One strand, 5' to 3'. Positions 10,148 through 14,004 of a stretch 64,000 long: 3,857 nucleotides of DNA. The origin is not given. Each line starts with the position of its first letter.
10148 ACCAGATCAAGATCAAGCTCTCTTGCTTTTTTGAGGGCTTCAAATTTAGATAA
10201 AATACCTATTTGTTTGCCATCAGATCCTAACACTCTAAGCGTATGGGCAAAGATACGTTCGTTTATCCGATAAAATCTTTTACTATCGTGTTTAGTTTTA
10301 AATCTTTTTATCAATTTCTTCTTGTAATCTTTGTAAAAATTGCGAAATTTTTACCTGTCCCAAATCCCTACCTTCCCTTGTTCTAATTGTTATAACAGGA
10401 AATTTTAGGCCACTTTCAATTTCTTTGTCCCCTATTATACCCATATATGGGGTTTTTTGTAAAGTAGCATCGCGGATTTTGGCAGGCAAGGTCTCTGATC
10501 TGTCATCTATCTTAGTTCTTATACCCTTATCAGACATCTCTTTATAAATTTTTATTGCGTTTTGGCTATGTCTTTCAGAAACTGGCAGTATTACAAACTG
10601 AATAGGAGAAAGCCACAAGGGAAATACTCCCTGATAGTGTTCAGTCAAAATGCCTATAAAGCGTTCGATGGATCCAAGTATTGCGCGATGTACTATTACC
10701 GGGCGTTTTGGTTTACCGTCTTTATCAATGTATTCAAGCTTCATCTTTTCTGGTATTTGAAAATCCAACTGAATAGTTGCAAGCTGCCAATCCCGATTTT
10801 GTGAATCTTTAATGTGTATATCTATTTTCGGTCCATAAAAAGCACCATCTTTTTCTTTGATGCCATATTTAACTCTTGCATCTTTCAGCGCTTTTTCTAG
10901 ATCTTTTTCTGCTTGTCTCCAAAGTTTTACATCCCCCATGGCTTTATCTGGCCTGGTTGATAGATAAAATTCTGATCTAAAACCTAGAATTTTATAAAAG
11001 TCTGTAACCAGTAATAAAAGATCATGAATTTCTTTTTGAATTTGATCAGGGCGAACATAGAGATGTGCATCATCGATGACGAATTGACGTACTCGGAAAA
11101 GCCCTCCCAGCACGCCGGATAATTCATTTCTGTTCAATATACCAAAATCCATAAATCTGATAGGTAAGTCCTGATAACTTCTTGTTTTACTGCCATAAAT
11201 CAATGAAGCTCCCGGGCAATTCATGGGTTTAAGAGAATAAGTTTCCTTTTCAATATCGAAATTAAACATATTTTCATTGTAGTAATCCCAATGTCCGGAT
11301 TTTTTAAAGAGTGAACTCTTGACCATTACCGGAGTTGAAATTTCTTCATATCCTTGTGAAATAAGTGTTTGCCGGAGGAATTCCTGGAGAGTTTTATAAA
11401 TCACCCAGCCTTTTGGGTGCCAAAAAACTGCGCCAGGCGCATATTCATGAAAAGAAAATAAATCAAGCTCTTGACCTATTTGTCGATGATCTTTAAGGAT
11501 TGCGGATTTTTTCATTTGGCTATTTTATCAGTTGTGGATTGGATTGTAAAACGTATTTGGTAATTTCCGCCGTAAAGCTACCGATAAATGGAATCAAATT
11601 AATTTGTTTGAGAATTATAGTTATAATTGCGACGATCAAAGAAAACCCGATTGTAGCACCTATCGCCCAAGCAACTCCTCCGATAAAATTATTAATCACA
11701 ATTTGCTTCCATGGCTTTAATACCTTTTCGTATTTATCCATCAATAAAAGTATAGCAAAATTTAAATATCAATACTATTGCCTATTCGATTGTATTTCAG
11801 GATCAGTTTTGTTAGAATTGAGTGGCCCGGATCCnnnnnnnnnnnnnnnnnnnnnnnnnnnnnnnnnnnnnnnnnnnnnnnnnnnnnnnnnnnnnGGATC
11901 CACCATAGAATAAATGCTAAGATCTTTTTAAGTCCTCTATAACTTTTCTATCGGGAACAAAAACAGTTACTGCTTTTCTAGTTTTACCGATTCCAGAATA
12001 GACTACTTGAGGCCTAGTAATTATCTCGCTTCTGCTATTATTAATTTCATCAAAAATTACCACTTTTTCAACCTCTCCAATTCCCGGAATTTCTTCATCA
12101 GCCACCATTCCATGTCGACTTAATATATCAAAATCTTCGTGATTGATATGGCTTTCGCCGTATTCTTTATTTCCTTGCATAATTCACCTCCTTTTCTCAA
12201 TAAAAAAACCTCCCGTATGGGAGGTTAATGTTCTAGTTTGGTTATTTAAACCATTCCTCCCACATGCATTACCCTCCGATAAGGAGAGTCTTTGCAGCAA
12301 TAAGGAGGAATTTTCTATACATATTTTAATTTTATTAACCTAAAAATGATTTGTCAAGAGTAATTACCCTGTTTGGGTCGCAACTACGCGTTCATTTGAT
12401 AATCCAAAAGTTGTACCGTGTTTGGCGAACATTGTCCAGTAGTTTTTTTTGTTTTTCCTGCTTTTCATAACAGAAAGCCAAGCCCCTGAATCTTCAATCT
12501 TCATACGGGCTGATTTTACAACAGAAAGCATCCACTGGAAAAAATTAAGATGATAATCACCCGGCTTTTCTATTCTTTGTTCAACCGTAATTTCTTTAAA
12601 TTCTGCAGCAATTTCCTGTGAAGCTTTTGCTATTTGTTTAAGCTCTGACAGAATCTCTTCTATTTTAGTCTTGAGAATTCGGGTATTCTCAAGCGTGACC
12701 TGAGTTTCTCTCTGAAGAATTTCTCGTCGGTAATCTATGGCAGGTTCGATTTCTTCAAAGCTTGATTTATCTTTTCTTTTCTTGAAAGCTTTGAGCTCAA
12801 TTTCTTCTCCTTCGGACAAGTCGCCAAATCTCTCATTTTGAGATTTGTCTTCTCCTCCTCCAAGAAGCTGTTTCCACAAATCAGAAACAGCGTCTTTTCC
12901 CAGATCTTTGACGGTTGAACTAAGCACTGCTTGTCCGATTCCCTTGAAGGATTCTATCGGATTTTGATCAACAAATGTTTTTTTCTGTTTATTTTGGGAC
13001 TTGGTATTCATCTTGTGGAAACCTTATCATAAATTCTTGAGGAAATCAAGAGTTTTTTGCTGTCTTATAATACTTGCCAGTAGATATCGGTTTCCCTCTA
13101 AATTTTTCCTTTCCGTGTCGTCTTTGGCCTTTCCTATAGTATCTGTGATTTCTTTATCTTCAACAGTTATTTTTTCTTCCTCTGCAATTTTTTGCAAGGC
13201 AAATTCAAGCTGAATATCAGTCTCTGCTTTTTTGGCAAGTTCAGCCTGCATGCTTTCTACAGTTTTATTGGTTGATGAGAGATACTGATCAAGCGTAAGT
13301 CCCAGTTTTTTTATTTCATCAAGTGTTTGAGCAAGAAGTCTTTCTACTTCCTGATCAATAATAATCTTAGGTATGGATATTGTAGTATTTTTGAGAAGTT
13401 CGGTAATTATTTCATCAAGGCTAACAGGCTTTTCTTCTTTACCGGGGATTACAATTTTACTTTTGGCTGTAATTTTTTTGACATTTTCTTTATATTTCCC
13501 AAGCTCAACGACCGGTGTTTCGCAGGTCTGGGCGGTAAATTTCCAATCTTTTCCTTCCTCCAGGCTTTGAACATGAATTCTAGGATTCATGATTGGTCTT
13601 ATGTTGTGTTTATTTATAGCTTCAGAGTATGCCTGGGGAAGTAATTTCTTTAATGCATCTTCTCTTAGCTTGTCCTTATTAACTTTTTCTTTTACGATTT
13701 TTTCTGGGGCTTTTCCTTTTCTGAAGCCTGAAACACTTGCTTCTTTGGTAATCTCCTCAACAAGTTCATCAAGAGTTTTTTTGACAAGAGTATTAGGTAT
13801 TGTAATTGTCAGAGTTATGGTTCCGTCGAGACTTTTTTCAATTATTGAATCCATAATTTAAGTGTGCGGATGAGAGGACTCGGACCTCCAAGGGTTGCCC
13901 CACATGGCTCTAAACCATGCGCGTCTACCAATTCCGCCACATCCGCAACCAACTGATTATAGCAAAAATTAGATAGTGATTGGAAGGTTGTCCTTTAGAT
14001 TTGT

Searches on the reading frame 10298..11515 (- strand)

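Call 44: search_protein_families(library=pfam, proteins=[window:10298-11515:-], max_evalue=0.0001)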
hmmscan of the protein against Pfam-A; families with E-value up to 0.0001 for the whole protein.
window:10298-11515:- (405 aa): 2 families
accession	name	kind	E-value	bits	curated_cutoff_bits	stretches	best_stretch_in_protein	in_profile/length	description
PF00587.30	tRNA-synt_2b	-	4.4e-40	138.1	29.3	1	85-294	2-179/179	tRNA synthetase class II core domain (G, H, P, S and T)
PF03129.25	HGTP_anticodon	-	7.7e-21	74.5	21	1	306-399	1-93/94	Anticodon binding domain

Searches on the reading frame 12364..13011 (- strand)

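Call 31: search_protein_families(library=pfam, proteins=[window:12364-13011:-], max_evalue=0.001)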
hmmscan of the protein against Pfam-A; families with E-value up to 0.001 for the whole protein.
window:12364-13011:- (215 aa): 1 family
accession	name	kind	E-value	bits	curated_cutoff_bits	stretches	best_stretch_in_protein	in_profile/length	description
PF18904.5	DUF5660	-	8.4e-34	116.5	24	1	110-215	3-109/109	Domain of unknown function (DUF5660)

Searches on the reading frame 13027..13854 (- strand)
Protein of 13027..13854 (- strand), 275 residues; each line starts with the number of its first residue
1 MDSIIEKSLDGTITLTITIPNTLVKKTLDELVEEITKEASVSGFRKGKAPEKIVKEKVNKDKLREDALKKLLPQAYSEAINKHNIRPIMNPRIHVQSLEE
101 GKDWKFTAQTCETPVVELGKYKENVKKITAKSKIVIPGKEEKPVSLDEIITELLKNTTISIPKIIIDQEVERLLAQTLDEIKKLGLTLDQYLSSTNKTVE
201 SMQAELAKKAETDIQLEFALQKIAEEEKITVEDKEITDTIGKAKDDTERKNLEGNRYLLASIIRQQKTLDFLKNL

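Call 31: search_protein_families(library=pfam, proteins=[window:13027-13854:-], max_evalue=0.001)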
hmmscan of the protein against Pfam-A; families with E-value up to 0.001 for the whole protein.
window:13027-13854:- (275 aa): 2 families
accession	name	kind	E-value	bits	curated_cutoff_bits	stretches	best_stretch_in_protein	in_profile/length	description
PF05697.18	Trigger_N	-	1.1e-29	104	22.2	1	3-126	3-123/144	Bacterial trigger factor protein (TF)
PF05698.19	Trigger_C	-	2.4e-23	83.4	22.7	1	147-271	27-159/162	Bacterial trigger factor protein (TF) C-terminus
